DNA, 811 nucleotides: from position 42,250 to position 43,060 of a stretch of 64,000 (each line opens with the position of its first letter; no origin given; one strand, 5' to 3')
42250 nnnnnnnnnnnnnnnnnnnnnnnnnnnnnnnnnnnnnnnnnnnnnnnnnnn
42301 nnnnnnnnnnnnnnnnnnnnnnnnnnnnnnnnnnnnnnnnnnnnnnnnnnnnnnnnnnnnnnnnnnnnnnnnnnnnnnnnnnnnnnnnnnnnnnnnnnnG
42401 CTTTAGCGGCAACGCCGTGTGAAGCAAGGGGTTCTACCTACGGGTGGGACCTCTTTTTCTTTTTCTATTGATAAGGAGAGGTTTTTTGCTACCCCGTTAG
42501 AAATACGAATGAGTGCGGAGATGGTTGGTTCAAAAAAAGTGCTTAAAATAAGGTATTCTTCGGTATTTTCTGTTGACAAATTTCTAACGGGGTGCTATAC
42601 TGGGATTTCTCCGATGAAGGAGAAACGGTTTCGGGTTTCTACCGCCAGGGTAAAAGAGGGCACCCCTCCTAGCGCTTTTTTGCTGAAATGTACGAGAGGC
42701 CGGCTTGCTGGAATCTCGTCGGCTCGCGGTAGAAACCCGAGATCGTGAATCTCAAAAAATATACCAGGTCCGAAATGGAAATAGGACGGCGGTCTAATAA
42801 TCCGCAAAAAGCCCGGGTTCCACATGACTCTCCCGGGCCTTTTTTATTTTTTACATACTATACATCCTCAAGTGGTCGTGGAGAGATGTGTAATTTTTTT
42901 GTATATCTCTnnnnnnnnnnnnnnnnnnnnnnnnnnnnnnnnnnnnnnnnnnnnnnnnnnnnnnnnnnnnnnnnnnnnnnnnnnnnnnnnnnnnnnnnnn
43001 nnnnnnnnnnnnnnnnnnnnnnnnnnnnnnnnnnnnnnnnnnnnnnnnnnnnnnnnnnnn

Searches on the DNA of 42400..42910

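Call 77: search_rna_families(source=window, start=42400, end=42910, threshold=evalue, max_evalue=0.1)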
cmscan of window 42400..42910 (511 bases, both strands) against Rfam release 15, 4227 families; matches with E-value up to 0.1: 2.
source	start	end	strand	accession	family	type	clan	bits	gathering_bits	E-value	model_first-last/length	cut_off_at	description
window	42400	42469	+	RF00236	ctRNA_pGA1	Gene; antisense;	-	20.9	45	0.086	1-79/79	no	ctRNA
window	42562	42845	+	RF02760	sR035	Gene; sRNA;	-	18.1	233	0.011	1-206/206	no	sR035 sRNA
